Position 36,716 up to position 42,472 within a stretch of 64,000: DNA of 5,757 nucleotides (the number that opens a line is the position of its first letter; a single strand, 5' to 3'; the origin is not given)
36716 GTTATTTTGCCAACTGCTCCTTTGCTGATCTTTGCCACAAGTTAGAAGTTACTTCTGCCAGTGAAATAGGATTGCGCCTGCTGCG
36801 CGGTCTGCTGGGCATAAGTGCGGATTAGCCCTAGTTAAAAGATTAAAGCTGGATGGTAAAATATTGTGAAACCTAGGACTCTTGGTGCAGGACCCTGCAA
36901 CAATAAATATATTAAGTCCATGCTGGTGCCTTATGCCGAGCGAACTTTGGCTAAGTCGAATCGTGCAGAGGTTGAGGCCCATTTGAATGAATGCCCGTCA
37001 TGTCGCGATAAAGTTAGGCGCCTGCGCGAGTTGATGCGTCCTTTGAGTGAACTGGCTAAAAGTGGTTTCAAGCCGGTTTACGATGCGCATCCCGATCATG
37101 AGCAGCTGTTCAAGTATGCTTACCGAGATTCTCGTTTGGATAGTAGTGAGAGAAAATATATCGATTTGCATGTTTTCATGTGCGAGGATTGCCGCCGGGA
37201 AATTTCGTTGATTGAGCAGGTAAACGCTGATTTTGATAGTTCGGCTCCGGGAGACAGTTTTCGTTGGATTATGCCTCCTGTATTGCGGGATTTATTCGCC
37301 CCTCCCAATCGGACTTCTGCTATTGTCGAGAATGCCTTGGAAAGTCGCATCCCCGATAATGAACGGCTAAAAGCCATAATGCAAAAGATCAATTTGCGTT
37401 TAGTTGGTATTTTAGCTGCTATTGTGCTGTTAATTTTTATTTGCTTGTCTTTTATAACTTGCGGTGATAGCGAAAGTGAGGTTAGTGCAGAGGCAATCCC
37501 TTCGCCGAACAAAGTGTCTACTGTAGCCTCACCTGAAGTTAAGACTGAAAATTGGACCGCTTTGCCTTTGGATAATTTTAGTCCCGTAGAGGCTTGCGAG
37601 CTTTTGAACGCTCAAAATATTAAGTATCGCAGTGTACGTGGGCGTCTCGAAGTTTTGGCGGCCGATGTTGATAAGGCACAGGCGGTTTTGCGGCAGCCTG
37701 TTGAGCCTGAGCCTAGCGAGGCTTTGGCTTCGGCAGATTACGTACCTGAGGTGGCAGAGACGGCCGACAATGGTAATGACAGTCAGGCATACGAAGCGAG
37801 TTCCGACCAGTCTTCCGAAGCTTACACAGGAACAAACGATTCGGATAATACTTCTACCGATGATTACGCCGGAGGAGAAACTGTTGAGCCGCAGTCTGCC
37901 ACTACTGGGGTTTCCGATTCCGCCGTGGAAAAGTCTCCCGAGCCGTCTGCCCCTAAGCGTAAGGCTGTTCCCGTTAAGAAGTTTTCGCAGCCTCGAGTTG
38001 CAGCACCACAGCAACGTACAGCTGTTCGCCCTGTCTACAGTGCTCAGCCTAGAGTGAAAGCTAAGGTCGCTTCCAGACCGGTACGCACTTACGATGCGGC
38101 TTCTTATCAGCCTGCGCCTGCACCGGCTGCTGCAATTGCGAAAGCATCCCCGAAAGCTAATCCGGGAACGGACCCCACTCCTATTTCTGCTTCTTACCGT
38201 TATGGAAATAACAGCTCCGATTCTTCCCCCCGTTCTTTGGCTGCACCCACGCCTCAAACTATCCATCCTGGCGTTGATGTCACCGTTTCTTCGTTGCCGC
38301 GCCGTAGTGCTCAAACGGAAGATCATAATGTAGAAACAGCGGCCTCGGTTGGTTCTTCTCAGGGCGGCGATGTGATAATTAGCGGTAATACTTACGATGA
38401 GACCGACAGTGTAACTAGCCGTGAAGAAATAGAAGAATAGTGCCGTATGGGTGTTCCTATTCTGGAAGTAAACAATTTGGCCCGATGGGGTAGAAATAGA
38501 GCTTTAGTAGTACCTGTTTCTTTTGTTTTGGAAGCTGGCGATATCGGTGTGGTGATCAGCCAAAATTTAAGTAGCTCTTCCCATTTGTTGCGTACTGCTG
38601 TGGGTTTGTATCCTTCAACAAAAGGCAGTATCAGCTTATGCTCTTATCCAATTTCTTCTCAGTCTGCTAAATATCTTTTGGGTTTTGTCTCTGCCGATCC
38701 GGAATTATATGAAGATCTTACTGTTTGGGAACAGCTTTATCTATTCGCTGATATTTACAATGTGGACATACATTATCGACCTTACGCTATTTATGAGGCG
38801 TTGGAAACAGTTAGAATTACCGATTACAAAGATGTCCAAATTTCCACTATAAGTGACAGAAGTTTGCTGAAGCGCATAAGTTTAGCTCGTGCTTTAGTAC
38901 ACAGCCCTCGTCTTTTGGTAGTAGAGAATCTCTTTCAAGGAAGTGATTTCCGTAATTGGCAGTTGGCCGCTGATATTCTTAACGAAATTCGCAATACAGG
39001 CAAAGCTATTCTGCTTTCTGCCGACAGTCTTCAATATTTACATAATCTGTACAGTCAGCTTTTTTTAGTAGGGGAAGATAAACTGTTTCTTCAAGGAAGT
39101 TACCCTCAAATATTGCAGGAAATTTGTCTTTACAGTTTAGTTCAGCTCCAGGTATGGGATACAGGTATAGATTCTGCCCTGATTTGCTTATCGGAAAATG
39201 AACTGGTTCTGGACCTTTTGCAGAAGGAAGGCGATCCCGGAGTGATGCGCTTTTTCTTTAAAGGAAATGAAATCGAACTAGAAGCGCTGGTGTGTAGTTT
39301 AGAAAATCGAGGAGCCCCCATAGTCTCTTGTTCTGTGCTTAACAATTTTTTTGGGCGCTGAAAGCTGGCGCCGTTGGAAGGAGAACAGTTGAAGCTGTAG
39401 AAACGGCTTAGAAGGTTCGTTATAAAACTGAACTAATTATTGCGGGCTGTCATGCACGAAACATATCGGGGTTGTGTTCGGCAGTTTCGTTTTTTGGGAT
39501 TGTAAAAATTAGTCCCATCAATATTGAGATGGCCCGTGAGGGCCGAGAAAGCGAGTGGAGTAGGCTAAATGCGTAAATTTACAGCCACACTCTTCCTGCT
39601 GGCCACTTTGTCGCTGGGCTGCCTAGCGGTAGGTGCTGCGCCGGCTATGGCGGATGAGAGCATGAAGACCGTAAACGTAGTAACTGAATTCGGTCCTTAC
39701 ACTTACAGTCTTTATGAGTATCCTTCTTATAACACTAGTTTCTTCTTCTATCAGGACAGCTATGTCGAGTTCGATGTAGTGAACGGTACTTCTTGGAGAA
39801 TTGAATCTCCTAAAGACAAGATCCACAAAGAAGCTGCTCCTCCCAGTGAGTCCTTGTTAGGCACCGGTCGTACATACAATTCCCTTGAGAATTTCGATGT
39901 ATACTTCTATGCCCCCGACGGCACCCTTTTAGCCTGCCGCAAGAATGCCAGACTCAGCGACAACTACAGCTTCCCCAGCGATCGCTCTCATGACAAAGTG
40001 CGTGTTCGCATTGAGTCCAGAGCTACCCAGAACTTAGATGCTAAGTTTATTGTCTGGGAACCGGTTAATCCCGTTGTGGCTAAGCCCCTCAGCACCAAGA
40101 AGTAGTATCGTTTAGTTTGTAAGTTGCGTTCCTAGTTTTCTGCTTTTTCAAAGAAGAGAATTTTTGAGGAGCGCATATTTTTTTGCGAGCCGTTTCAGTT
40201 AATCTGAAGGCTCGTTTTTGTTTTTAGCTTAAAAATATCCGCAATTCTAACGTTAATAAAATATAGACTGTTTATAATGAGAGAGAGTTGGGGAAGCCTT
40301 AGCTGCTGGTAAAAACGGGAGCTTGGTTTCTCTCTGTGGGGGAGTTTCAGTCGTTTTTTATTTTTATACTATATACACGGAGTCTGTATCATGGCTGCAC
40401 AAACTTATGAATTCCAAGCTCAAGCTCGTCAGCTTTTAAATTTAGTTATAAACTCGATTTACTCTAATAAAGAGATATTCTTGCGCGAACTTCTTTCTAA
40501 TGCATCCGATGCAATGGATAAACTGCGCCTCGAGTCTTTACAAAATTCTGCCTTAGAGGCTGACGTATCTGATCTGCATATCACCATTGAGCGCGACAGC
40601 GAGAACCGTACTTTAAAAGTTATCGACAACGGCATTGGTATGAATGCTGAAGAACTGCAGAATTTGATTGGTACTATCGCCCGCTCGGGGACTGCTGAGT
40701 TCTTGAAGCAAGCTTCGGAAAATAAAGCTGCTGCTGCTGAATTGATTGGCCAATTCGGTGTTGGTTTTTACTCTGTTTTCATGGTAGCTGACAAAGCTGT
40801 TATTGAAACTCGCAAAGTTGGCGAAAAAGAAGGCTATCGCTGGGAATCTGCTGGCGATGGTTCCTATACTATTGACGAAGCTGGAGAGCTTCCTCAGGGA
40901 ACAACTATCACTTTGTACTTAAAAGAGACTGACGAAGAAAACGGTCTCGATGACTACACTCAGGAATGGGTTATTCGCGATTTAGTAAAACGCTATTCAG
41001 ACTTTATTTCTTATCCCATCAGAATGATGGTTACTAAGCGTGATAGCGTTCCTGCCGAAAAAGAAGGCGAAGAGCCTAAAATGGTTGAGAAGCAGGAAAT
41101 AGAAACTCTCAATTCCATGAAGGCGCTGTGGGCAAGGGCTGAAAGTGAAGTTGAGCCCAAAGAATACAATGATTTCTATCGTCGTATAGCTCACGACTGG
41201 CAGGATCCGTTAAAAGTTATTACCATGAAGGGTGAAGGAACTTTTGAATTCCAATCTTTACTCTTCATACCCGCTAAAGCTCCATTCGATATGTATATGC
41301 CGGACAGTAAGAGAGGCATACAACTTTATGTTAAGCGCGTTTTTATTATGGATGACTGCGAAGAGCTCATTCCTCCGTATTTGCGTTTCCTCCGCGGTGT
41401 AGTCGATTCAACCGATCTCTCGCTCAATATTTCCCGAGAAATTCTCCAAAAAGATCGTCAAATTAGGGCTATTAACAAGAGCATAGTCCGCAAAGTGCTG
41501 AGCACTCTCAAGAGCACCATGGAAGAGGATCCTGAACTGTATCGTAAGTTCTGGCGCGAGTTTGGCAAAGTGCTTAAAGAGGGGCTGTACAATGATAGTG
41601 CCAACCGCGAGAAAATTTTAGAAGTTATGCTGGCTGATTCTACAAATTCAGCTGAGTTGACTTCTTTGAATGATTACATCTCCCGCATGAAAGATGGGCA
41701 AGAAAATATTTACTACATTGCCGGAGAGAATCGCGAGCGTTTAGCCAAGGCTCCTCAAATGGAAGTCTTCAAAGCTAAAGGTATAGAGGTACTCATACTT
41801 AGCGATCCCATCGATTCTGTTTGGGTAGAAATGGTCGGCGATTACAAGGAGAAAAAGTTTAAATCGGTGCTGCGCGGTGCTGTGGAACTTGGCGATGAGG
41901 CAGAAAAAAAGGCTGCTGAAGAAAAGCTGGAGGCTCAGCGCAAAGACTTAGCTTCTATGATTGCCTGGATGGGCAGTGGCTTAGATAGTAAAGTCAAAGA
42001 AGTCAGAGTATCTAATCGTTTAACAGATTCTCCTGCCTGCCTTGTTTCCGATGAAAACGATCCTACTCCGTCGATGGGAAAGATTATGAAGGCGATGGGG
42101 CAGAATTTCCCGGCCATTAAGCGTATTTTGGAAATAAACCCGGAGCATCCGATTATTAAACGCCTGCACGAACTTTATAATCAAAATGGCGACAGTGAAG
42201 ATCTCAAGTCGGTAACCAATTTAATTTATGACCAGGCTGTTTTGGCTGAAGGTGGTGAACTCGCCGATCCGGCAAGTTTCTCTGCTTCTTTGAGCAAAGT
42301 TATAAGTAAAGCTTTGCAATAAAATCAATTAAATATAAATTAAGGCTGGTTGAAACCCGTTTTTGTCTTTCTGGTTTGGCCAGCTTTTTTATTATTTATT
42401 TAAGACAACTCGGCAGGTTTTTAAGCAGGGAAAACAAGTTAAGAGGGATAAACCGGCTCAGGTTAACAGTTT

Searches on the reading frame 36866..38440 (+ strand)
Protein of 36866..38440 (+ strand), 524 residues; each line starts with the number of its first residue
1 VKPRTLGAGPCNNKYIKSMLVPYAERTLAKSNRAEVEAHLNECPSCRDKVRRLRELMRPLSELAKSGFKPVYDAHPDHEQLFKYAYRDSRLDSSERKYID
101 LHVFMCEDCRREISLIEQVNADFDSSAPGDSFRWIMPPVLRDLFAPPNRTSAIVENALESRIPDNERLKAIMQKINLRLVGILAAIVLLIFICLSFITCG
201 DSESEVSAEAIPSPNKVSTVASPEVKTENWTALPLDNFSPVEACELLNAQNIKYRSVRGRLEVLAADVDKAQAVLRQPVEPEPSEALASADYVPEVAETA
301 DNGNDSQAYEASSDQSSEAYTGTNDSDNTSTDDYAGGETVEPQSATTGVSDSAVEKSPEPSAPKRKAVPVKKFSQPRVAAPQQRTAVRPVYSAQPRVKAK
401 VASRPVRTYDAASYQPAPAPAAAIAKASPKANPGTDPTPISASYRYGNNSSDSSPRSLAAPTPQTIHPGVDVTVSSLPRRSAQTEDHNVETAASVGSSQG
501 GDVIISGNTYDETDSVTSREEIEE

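Call 81: search_protein_families(library=pfam, proteins=[window:36866-38440:+], max_evalue=0.001)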
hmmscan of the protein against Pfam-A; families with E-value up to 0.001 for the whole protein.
window:36866-38440:+ (524 aa): 1 family
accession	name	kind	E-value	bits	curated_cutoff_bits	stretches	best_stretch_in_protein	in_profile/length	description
PF13490.11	zf-HC2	-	3e-12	46.8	22.2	1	17-47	5-35/35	Putative zinc-finger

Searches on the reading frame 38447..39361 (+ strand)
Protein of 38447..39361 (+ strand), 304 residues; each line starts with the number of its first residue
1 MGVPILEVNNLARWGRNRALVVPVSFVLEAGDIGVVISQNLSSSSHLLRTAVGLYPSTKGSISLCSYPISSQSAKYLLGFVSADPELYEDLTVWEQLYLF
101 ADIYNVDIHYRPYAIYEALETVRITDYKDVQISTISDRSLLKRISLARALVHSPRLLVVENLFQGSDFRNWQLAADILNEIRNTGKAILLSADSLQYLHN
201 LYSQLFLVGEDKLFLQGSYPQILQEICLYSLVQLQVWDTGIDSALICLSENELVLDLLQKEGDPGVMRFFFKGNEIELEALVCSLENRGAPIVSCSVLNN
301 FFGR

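Call 81: search_protein_families(library=pfam, proteins=[window:38447-39361:+], max_evalue=0.001)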
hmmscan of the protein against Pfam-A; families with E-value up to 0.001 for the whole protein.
window:38447-39361:+ (304 aa): 1 family
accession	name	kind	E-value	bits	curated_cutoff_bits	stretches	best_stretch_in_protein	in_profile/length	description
PF00005.33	ABC_tran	-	2.5e-07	31.8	25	1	24-158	4-131/137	ABC transporter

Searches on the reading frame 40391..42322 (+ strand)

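Call 81: search_protein_families(library=pfam, proteins=[window:40391-42322:+], max_evalue=0.001)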
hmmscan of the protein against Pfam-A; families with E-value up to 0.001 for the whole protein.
window:40391-42322:+ (643 aa): 4 families
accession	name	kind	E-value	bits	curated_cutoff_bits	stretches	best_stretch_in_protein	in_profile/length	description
PF00183.23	HSP90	-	1.1e-140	470.5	24.4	2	228-642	68-490/518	Hsp90 protein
PF13589.12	HATPase_c_3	-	1.6e-09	38.3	25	1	48-152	9-104/137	Histidine kinase-, DNA gyrase B-, and HSP90-like ATPase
PF02518.31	HATPase_c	-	9.4e-08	32.9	26.4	1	29-180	4-110/111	Histidine kinase-, DNA gyrase B-, and HSP90-like ATPase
PF25794.1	SACS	-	4.9e-05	23.7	32.8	0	107-138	87-118/247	Sacsin domain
